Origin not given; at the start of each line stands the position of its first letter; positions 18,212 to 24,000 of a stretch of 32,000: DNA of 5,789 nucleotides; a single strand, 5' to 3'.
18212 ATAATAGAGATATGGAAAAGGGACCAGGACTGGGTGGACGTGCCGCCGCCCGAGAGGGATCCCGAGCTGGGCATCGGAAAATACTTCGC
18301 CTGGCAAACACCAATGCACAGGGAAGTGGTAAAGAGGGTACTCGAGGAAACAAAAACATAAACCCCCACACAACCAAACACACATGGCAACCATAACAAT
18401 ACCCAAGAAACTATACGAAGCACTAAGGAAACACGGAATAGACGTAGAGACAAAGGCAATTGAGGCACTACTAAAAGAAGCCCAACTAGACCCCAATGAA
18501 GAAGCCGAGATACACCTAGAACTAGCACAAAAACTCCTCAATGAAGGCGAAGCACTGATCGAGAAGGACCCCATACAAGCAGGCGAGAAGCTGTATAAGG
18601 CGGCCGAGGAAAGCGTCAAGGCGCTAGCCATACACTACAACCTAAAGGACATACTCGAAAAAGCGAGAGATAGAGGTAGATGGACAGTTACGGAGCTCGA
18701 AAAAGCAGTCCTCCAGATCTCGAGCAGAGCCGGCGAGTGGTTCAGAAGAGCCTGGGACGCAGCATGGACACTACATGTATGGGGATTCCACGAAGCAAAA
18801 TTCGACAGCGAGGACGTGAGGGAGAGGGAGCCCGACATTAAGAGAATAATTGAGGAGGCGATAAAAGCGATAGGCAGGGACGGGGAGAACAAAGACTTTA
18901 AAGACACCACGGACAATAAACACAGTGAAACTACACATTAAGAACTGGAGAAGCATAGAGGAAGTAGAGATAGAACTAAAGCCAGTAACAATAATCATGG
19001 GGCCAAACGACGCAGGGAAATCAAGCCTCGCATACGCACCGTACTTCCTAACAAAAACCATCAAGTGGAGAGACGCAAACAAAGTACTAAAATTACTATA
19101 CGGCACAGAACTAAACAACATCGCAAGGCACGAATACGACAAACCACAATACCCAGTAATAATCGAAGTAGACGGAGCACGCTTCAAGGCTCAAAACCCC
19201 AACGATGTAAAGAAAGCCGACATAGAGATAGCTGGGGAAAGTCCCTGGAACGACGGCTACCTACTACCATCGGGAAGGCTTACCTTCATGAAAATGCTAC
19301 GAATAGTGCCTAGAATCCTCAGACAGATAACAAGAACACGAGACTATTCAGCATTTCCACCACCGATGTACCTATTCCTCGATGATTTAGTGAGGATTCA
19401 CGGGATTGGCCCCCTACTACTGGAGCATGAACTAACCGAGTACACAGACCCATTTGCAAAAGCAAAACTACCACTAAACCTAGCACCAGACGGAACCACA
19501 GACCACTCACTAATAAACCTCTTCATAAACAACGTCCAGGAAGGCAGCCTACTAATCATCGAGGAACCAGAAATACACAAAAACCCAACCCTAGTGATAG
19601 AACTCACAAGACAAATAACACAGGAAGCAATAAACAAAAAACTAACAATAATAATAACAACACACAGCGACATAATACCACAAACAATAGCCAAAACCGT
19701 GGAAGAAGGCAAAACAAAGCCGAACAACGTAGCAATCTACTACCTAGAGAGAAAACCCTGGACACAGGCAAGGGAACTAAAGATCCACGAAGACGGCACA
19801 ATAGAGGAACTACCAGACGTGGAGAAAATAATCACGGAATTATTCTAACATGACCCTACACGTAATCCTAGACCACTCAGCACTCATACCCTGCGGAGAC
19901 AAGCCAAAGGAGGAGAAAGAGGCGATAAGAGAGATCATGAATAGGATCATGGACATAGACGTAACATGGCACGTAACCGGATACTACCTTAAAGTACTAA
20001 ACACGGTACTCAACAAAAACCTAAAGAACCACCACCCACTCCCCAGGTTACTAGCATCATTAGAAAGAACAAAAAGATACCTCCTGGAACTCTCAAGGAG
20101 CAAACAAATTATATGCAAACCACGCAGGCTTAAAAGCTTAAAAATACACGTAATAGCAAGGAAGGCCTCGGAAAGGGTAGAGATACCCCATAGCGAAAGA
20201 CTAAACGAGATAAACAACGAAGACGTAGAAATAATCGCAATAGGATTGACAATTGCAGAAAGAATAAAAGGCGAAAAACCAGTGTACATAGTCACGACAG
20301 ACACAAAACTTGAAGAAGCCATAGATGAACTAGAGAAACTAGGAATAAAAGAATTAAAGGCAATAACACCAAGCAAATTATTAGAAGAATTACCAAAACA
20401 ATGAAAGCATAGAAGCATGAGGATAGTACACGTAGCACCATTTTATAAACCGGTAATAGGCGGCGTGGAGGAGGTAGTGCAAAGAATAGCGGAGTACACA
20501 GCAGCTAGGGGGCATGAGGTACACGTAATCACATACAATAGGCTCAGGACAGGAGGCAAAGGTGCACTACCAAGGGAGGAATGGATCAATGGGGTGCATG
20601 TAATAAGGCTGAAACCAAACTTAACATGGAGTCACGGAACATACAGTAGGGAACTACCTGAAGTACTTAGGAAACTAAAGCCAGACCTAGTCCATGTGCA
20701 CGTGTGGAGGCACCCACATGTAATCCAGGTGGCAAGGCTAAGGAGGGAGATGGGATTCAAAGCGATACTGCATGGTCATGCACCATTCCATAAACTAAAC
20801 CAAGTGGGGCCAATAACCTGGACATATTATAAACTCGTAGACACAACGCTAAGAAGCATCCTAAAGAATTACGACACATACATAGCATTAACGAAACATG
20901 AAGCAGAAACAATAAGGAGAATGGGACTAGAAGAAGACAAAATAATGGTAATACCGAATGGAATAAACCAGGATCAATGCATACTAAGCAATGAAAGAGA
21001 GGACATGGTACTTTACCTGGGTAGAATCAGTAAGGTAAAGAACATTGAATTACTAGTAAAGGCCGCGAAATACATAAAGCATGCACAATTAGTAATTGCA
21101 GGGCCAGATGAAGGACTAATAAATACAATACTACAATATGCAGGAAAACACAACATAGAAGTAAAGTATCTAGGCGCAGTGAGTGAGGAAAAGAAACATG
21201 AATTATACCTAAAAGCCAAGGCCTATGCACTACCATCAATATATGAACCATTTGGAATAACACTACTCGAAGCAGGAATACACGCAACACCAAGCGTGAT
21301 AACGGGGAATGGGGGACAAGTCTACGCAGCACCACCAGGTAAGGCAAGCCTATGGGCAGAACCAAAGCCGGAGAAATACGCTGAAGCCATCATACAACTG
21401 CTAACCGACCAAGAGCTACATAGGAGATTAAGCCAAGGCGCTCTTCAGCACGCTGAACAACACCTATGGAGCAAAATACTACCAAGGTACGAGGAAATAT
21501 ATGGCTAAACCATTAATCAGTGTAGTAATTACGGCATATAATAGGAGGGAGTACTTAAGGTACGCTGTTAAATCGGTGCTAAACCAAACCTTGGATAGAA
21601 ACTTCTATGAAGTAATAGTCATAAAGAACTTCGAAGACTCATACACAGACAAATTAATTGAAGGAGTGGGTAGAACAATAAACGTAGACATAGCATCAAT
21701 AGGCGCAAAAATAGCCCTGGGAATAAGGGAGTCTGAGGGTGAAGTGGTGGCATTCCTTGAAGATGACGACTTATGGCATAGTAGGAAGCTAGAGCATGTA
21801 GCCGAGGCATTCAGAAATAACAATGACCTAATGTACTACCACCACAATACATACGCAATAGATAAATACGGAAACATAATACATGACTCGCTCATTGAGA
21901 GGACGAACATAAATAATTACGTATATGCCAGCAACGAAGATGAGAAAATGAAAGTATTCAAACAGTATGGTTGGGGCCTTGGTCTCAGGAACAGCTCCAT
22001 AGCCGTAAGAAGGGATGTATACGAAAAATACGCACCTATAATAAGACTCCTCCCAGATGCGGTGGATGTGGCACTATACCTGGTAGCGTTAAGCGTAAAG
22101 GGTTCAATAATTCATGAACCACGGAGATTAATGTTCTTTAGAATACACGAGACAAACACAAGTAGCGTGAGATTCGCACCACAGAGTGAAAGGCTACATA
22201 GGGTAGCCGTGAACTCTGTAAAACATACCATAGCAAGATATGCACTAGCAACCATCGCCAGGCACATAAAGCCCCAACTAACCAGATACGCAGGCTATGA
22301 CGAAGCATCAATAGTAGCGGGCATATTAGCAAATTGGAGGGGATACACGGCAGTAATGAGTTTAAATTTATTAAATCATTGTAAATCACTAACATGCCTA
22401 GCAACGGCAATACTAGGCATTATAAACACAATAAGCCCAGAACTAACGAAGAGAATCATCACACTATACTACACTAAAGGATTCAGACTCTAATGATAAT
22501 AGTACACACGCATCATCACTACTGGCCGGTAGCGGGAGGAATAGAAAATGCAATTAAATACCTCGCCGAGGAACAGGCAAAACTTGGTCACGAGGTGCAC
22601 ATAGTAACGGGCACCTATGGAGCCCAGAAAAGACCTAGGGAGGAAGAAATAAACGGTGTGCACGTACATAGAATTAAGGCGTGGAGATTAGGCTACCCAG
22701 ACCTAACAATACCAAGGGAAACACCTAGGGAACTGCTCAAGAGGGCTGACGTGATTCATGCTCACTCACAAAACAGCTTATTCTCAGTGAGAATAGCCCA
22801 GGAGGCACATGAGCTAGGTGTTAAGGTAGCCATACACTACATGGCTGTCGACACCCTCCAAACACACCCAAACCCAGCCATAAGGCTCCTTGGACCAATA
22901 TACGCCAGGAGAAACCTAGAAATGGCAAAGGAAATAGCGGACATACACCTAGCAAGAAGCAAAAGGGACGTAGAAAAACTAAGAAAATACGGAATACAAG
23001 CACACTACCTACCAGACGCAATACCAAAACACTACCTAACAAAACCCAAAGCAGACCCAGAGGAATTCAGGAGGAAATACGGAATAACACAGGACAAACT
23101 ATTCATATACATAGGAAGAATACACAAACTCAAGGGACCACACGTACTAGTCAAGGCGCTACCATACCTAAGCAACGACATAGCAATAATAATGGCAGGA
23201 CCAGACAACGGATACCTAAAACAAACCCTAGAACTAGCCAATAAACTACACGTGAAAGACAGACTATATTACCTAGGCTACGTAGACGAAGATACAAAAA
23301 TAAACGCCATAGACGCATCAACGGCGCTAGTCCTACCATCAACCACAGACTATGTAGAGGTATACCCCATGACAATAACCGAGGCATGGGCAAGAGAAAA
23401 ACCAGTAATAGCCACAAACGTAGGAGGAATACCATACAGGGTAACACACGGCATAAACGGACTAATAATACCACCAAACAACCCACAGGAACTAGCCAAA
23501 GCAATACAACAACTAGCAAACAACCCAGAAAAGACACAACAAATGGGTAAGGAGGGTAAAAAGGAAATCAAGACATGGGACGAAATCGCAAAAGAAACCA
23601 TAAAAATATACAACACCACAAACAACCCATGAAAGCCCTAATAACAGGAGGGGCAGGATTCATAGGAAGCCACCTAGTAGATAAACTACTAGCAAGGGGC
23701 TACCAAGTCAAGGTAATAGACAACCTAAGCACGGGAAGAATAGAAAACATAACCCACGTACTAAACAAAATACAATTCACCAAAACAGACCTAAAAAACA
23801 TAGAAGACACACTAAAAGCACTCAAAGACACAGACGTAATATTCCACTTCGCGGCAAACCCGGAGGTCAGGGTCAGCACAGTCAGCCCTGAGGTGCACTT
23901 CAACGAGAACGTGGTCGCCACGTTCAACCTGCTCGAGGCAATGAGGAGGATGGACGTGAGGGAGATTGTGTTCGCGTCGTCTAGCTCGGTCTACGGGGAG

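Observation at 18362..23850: Extreme T-depletion and A+C skew of the coding strand across about 5.5 kb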

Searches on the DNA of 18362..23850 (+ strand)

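Call 22: search_dna_similar(query=window:18362-23850:+, collection=phages, mode=distant, max_rows=10)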
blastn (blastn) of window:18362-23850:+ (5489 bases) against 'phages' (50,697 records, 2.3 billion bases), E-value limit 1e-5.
No match.

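Call 23: search_dna_similar(query=window:18362-23850:+, collection=plasmids, mode=distant, max_rows=10)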
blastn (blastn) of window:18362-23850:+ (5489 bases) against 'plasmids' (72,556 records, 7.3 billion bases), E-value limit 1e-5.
No match.
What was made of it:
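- Tried and rejected: Similarity to phage and plasmid records by blastn: none (calls 22, 23).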
